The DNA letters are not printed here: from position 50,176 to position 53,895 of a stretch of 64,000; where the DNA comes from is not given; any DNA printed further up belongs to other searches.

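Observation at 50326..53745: Autotransporter with eukaryote-like modules (ankyrin plus EGF-like) and an undescribed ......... repeat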

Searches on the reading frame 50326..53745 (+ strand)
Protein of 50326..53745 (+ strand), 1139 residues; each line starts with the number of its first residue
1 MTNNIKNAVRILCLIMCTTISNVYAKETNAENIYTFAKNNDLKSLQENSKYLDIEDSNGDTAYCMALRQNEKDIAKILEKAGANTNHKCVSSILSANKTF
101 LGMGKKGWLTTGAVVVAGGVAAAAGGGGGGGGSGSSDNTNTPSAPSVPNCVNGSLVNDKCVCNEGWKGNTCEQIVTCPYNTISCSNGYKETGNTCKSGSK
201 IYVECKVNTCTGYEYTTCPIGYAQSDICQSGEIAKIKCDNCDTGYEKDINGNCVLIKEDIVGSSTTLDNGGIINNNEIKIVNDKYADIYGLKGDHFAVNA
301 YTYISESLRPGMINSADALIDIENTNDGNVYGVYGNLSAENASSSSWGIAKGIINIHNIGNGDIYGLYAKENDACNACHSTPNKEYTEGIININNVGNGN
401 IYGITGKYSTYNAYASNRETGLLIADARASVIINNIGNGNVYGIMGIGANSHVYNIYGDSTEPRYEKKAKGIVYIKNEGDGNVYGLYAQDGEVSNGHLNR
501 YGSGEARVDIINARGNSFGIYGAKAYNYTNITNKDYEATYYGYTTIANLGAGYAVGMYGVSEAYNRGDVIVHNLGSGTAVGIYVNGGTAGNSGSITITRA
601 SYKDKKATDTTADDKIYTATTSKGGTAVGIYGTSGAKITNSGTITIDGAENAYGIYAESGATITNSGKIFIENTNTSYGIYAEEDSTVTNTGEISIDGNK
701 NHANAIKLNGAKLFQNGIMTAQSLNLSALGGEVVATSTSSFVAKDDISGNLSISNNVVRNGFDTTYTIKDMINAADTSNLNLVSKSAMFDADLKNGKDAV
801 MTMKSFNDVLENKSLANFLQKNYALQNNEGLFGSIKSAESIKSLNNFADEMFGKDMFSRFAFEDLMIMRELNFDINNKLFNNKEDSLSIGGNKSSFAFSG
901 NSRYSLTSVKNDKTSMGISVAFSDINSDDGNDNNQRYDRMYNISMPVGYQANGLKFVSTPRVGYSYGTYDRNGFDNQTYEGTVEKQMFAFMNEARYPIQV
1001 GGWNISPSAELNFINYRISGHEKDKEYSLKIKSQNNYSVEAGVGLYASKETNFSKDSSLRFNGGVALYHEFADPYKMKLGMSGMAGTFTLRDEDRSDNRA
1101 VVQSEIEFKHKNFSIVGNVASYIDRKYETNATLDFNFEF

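Call 3: search_protein_families(library=pfam, proteins=[window:50326-53745:+], max_evalue=1)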
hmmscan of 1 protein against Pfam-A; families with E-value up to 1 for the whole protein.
window:50326-53745:+ (1139 aa): 3 families
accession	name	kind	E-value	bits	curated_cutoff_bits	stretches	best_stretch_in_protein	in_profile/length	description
PF23106.1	EGF_Teneurin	-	0.00072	20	24.3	1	152-173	8-29/30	Teneurin-like EGF domain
PF12796.13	Ank_2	-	0.042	14.8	27.3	1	33-88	33-89/90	Ankyrin repeats (3 copies)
PF21700.4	EGF_DL_JAG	-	0.27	11.8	27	1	159-173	10-24/26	Delta-like/Jagged, EGF-like domain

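Call 4: search_protein_families(library=ncbifam, proteins=[window:50326-53745:+], max_evalue=1)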
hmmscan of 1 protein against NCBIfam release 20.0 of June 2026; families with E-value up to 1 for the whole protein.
window:50326-53745:+ (1139 aa): 0 families

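Call 5: search_solved_structures(query=window:50326-53742:+, max_evalue=1, show_alignments=2)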
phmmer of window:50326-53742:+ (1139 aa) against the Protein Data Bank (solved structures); distinct sequences matched with E-value up to 1: 25.
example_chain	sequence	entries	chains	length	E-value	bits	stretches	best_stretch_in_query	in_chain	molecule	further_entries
2xeh_A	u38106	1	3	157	0.0018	19.5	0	38-88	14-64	NI3C MUT6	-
4hqd_A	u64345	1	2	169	0.0089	17.2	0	40-88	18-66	Engineered Protein OR265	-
2xee_A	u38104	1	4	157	0.021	15.9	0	38-88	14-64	NI3C DARPIN MUTANT5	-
9hy1_A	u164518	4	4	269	0.047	14.8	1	55-146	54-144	sc-4E (scFv derived from the mAb 4E1 against CD93)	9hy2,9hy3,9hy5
8qfb_B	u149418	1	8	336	0.052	14.6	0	44-119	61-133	M-phase phosphoprotein 8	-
3uyp_A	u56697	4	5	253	0.055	14.6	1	54-146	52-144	anti-dengue Mab 4E11 | Variable domains of murine anti-dengue Mab 4E11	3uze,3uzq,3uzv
2qyj_A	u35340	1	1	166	0.056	14.5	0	38-88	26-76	ankyrin NI3C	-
1n0r_A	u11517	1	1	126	0.06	14.4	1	21-88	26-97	4 ankyrin repeats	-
4gmr_A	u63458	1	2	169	0.063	14.4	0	40-88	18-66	OR266 DE NOVO PROTEIN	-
4pkg_G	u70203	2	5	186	0.063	14.4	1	99-145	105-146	Gelsolin,Tropomodulin-1 chimera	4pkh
8bg4_A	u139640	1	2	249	0.099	13.7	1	104-165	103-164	pT1611 single-chain Fv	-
5wn9_H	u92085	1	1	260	0.14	13.2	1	107-167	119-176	scFv 2D10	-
4gpm_A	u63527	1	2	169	0.15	13.1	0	40-88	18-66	Engineered Protein OR264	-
9iq8_A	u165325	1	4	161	0.3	12.1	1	31-85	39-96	Ankyrin-like protein AnkB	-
4hb5_A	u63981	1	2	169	0.47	11.5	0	40-88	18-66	Engineered Protein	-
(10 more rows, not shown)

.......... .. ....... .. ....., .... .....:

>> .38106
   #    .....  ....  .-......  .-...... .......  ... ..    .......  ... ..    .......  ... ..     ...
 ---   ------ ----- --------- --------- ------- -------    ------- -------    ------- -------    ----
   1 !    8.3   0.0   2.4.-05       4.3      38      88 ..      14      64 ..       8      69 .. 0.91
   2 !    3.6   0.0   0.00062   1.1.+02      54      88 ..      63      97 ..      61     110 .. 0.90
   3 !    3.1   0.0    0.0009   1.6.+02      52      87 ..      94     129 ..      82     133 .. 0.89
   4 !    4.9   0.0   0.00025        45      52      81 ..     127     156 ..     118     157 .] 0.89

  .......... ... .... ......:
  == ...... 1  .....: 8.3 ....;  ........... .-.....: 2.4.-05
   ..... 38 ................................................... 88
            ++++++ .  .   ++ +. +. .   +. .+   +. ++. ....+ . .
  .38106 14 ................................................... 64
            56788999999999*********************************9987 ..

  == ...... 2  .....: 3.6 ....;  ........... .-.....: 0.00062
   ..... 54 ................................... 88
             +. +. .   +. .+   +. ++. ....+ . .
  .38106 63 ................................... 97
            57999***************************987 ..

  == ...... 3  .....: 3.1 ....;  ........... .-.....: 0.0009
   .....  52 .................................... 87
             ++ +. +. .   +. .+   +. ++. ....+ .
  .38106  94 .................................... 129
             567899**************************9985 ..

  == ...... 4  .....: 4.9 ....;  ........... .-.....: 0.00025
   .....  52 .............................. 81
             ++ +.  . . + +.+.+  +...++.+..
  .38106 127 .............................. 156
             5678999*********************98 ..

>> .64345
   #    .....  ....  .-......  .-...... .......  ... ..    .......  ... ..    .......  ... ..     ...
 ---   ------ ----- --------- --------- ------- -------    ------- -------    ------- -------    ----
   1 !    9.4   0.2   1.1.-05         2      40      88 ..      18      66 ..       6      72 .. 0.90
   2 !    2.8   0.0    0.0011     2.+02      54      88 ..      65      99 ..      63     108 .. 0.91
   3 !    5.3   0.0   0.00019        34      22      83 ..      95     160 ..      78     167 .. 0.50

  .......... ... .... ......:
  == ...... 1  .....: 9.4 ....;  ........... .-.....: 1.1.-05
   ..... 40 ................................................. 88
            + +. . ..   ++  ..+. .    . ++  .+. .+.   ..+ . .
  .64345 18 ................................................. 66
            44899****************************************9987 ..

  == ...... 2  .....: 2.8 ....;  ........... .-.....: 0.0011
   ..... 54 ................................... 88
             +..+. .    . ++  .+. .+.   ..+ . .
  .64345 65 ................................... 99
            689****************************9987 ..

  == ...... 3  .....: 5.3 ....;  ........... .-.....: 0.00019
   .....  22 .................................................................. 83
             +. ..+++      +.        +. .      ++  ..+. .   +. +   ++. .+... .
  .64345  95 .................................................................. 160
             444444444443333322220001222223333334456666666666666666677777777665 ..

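Call 6: find_homologous_proteins(query=window:50326-53742:+, max_evalue=0.001)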
Query window:50326-53742:+ (1139 aa): 106 proteins with E <= 0.001 among 8000 candidates.
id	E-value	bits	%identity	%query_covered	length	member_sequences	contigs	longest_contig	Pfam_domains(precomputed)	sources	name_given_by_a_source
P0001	0.0e+0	2246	95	94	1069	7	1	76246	PF27417.1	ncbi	-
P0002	0.0e+0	1170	62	72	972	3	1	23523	PF27417.1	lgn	-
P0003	6.3e-277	940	44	87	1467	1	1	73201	-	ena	-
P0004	1.5e-270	919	43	88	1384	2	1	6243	-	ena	-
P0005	8.4e-270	916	43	99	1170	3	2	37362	PF27417.1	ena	-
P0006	3.8e-265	901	41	100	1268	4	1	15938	-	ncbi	-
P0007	4.1e-261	888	42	87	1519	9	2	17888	-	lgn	-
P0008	8.1e-257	873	42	87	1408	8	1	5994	PF27417.1,PF21700.4,PF25024.1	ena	-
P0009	4.9e-248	844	42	77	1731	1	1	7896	PF27417.1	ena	-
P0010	1.0e-247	843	41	87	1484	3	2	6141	PF27417.1,PF21700.4,PF07974.20,PF25024.1,PF23106.2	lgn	-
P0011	1.4e-246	839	39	97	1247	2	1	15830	PF27417.1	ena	-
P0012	5.1e-234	798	40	100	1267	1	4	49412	-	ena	-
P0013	7.2e-232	791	40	88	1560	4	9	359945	PF23106.2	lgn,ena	-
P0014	3.6e-226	772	42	99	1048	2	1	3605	PF03797.26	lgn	-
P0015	1.1e-219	750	39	99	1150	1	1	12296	PF27417.1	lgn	-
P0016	1.8e-210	720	37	86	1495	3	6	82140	PF27417.1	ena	-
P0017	3.6e-209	716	36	86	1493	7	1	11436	PF27417.1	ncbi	-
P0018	8.9e-201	688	36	74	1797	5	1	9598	PF27417.1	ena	-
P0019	1.5e-188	647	34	87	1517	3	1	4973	PF27417.1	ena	-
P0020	4.6e-188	646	36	75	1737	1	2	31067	PF27417.1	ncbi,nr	ncbi:MAG: hypothetical protein MJ165_01210 [Alphaproteobacteria bacterium]|nr:hypothetical protein [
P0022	2.8e-179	617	40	79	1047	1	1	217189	PF27417.1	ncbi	-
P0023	2.7e-175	603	35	87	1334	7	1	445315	PF27417.1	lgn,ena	-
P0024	7.2e-172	592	36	99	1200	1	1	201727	PF27417.1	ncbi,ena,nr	ncbi:hypothetical protein HDR61_01670 [bacterium]|nr:hypothetical protein [bacterium]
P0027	1.4e-163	565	34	100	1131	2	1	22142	PF27417.1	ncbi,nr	ncbi:hypothetical protein HDR63_01750 [bacterium]|nr:hypothetical protein [bacterium]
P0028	6.4e-162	559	32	96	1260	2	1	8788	PF27417.1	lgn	-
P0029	4.1e-159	550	34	85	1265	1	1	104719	PF27417.1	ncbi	-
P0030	5.8e-157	543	34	85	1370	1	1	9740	PF27417.1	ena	-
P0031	1.4e-156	541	36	77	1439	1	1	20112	PF27417.1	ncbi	-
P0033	1.8e-154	534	33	99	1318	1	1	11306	PF27417.1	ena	-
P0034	2.6e-154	534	31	86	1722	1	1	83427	PF27417.1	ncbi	-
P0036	1.5e-151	525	32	86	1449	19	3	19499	-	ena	-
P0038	2.9e-150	521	34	100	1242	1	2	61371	PF27417.1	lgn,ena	-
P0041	6.0e-146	506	37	76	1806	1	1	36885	PF27417.1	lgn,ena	-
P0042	2.0e-145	504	33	86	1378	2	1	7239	PF27417.1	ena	-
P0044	1.5e-142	495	33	86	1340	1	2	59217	PF27417.1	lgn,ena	-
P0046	4.1e-138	480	35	74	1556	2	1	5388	PF27417.1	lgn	-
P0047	2.5e-137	478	47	37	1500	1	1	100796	PF27417.1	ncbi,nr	ncbi:MAG: hypothetical protein IKS41_06040 [Alphaproteobacteria bacterium]|nr:hypothetical protein [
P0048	7.3e-137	476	33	96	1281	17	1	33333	PF27417.1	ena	-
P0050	2.7e-131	458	33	96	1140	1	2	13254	PF27417.1,PF21700.4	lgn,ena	-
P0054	6.7e-125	437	32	87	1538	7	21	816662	PF27417.1,PF25024.1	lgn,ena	-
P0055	5.8e-110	387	36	72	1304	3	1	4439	PF27417.1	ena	-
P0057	1.8e-90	323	32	72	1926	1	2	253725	PF27417.1,PF07974.20,PF25024.1,PF23106.2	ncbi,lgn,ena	-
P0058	2.2e-89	319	33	63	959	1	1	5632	PF27417.1,PF07974.20,PF25024.1,PF23301.2,PF21795.4,PF23106.2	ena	-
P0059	3.4e-88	315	28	99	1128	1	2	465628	PF27417.1,PF03797.26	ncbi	-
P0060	6.9e-87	311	28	99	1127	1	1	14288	PF27417.1,PF03797.26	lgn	-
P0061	1.0e-83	300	31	72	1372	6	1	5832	PF19202.7,PF25783.2,PF27417.1,PF03797.26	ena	-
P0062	3.3e-83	299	30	96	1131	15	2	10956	PF25783.2,PF27417.1,PF03797.26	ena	-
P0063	2.2e-82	296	29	72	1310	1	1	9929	PF03797.26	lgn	-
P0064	1.5e-81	293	30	86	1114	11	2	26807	PF25783.2,PF03797.26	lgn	-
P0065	1.4e-77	280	29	97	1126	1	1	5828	PF27417.1,PF03797.26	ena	-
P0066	9.8e-76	274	29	94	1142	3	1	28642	PF25783.2,PF03797.26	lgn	-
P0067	9.9e-76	274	29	87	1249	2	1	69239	PF03797.26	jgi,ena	-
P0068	4.6e-75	272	31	96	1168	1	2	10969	PF03797.26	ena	-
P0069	8.0e-74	267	26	8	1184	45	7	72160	PF25783.2,PF03797.26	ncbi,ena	-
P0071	1.9e-71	260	28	96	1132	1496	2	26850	PF03797.26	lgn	-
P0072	4.5e-71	258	30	97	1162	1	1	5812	PF27417.1,PF03797.26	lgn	-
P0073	2.0e-68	250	33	46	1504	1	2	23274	PF27417.1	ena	-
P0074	4.4e-67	245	28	94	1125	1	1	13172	PF03797.26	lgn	-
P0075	3.9e-66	242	28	98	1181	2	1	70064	PF03797.26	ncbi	-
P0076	1.6e-65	240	29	80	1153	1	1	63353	PF25783.2,PF27417.1,PF03797.26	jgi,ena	-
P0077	1.8e-65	240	29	97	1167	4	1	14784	PF27417.1,PF03797.26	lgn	-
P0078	3.2e-64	236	28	100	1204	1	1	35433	PF25783.2,PF27417.1,PF03797.26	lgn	-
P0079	5.8e-64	235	28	99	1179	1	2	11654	PF27417.1,PF03797.26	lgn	-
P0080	2.9e-63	232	29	85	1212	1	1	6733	PF27417.1,PF03797.26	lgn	-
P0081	1.1e-62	230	27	99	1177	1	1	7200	PF25783.2,PF03797.26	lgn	-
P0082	1.4e-59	220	28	97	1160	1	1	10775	PF27417.1,PF03797.26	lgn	-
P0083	4.4e-59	219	33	49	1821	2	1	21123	PF03302.19,PF27417.1,PF03797.26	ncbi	-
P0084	1.9e-53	200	32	49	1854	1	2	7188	PF27417.1,PF03797.26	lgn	-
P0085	3.3e-51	193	30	58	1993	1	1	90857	PF27417.1,PF03797.26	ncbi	-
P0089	3.0e-29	120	26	50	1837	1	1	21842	PF27417.1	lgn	-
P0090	3.2e-29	120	37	33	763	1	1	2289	PF27417.1,PF21700.4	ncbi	ncbi:MAG: hypothetical protein VZR95_09145, partial [Alphaproteobacteria bacterium]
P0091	3.4e-29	120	26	50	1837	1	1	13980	PF27417.1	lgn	-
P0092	6.2e-29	119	26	47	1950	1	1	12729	PF27415.1,PF27417.1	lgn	-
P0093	6.9e-29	119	26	52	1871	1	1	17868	PF27417.1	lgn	-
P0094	7.3e-29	119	26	50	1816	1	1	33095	PF27417.1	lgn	-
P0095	7.7e-29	118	26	50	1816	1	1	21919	PF27417.1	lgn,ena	-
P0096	7.9e-29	118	26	50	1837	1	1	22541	PF27417.1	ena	-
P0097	8.6e-29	118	26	50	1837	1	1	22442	PF27417.1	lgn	-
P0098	9.0e-29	118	26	50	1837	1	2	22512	PF27417.1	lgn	-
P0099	1.0e-28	118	26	52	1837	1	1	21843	PF27417.1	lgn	-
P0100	1.2e-28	118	26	52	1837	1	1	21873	PF27417.1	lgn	-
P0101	1.4e-28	118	26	50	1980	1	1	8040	PF27417.1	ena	-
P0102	1.4e-28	118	26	50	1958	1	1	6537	PF27417.1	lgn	-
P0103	1.4e-28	118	26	52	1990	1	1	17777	PF27415.1,PF27417.1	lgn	-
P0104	1.5e-28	118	26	50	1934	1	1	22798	PF27417.1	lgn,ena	-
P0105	2.3e-28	117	26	50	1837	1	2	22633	PF27417.1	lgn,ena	-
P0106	1.9e-16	77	25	43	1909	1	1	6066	PF27417.1,PF03797.26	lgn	-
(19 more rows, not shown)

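Call 9: search_protein_families(library=pfam, proteins=[P0001, P0010, P0014, P0058, P0061, P0078, P0092], max_evalue=0.01)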
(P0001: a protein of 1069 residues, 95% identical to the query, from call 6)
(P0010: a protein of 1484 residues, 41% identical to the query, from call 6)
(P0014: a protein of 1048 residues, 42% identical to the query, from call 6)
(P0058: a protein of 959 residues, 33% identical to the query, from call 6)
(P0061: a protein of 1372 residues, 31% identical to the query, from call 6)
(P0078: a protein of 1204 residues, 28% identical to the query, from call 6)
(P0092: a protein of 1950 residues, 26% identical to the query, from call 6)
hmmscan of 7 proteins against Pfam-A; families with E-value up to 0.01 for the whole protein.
P0001 (1069 aa): 1 family
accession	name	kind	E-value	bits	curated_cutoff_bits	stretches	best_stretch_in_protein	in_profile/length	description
PF23106.1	EGF_Teneurin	-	0.00067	20.1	24.3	1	86-107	8-29/30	Teneurin-like EGF domain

P0010 (1484 aa): 7 families
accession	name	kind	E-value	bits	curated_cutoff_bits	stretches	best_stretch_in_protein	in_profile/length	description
PF25024.1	EGF_TEN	-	9e-15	55.3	65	1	132-354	23-216/234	Teneurin EGF domain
PF21700.4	EGF_DL_JAG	-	1.9e-14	53.8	27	2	388-403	10-25/26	Delta-like/Jagged, EGF-like domain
PF23106.1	EGF_Teneurin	-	1.2e-11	44.9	24.3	0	493-510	12-29/30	Teneurin-like EGF domain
PF07974.19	EGF_2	-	6.1e-07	30.1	22.1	1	141-165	6-32/32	EGF-like domain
PF21795.3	JAG1-like_EGF2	-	0.00081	19.8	27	0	384-401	6-23/25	Protein jagged-1-like, atypical EGF2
PF18372.7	I-EGF_1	-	0.0021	18.5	26.1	1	135-160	4-29/29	Integrin beta epidermal growth factor like domain 1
PF00053.31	EGF_laminin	-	0.0049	17.4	21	1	143-176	13-42/49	Laminin EGF domain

P0014 (1048 aa): 1 family
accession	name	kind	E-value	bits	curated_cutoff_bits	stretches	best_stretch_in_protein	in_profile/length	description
PF03797.25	Autotransporter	-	7.3e-18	65.7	26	1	824-1019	42-244/255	Autotransporter beta-domain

P0058 (959 aa): 5 families
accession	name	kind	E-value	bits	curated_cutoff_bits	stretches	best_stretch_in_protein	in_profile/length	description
PF25024.1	EGF_TEN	-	1.7e-12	47.9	65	2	146-221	24-95/234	Teneurin EGF domain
PF23106.1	EGF_Teneurin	-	1.2e-11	44.9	24.3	1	154-175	8-29/30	Teneurin-like EGF domain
PF07974.19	EGF_2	-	3.1e-08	34.3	22.1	0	191-216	5-32/32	EGF-like domain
PF21795.3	JAG1-like_EGF2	-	2.5e-05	24.7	27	0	205-216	11-22/25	Protein jagged-1-like, atypical EGF2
PF21700.4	EGF_DL_JAG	-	0.003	18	27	0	205-217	11-23/26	Delta-like/Jagged, EGF-like domain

P0061 (1372 aa): 4 families
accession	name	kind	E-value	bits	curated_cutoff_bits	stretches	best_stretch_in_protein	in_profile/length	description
PF03797.25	Autotransporter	-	7.1e-18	65.7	26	1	1113-1352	18-254/255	Autotransporter beta-domain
PF25783.1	BigA_beta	-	2.3e-05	24.6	24.3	1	966-1024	24-83/84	BigA beta sandwich domain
PF19202.5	DUF5874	-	0.0015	19.3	27.1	0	184-223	16-55/74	Family of unknown function (DUF5874)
PF25024.1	EGF_TEN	-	0.0033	17.5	65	1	155-213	141-198/234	Teneurin EGF domain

P0078 (1204 aa): 4 families
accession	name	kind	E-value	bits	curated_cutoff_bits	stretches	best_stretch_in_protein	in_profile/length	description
PF03797.25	Autotransporter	-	2e-15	57.7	26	1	949-1181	23-252/255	Autotransporter beta-domain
PF25783.1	BigA_beta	-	2.5e-07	30.9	24.3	1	792-855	16-83/84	BigA beta sandwich domain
PF13637.12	Ank_4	-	0.00046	20.9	22.7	1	36-76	5-45/50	Ankyrin repeats (many copies)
PF12796.13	Ank_2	-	0.0025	18.8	27.3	1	36-87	5-55/90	Ankyrin repeats (3 copies)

P0092 (1950 aa): 1 family
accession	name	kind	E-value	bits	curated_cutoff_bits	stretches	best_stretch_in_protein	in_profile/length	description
PF13637.12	Ank_4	-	0.0012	19.6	22.7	1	43-83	3-43/50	Ankyrin repeats (many copies)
